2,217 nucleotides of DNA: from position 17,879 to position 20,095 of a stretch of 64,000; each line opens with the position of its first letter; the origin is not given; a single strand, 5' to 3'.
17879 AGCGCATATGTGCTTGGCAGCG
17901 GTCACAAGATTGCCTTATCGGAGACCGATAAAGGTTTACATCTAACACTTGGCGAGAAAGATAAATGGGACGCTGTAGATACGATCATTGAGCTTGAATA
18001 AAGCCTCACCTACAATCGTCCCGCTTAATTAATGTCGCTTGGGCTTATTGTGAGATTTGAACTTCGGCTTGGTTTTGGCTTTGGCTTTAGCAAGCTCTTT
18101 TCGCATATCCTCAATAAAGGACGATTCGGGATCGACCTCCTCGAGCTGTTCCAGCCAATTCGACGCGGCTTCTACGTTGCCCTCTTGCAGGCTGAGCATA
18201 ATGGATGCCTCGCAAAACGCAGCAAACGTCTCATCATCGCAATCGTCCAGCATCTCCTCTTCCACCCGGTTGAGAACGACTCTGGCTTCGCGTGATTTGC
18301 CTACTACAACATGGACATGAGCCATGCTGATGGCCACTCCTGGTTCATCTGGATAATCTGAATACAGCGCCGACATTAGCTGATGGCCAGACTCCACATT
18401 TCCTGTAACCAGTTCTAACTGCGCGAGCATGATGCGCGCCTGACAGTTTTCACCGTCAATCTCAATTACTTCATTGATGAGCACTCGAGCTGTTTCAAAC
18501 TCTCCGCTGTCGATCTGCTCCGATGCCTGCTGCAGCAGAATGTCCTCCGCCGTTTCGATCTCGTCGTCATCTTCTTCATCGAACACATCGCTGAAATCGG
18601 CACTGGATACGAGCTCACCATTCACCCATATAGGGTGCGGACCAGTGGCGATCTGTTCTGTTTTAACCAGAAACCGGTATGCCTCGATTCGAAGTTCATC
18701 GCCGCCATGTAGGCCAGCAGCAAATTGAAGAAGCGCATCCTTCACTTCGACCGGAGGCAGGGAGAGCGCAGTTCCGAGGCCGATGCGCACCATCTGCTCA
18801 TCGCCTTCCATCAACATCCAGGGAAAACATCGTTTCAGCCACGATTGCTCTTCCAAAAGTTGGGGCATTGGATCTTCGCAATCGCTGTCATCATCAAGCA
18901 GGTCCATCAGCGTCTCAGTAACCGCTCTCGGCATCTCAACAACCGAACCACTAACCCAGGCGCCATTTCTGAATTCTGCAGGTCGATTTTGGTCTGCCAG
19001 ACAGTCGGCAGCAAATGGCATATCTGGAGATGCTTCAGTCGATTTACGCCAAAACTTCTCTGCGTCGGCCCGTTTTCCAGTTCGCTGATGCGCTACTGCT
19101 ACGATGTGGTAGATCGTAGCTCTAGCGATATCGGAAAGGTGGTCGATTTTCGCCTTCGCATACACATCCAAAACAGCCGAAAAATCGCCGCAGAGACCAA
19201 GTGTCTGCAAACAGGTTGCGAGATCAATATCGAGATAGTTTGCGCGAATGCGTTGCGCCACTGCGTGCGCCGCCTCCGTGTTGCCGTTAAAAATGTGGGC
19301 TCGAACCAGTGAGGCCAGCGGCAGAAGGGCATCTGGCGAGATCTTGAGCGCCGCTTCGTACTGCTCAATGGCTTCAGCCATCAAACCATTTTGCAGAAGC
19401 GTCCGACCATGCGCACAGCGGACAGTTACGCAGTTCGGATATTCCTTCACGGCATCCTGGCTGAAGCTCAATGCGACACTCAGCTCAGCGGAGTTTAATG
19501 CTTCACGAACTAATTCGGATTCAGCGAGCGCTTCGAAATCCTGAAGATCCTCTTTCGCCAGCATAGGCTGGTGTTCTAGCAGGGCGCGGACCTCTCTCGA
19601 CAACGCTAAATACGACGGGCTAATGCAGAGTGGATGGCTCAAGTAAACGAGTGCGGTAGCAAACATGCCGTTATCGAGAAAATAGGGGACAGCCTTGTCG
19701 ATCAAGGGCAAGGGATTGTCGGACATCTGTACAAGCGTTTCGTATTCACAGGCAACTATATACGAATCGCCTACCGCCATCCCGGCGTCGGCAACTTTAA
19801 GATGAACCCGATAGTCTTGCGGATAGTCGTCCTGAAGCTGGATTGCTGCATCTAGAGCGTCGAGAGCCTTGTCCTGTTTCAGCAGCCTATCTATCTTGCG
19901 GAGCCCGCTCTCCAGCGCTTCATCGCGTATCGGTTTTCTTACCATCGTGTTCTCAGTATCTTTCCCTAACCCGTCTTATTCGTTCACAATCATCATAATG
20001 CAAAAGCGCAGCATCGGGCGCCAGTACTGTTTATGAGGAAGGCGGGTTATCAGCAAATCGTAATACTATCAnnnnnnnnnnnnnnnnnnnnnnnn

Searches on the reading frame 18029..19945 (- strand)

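Call 40: search_protein_families(library=pfam, proteins=[window:18029-19945:-], max_evalue=0.0001)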
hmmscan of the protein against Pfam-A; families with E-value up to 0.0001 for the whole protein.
window:18029-19945:- (638 aa): 8 families
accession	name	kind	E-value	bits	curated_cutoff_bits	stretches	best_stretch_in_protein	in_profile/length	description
PF14559.12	TPR_19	-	5.7e-16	59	25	1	183-239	1-57/68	Tetratricopeptide repeat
PF13428.12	TPR_14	-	1.8e-15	56.3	23.5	0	180-206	8-34/44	Tetratricopeptide repeat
PF07719.23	TPR_2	-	5.6e-11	42.1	27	0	180-205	8-33/34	Tetratricopeptide repeat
PF13181.12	TPR_8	-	9.6e-11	41.4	25.7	0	176-205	4-33/34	Tetratricopeptide repeat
PF13432.12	TPR_16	-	2.6e-10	41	32.7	0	146-206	4-64/65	Tetratricopeptide repeat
PF13414.12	TPR_11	-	3.5e-06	27.1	26.8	0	180-205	1-26/42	TPR repeat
PF00515.34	TPR_1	-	6.2e-06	26.3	27.8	0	180-205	8-33/34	Tetratricopeptide repeat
PF17874.7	TPR_MalT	-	6.2e-05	22.9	45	0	539-616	165-243/336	MalT-like TPR region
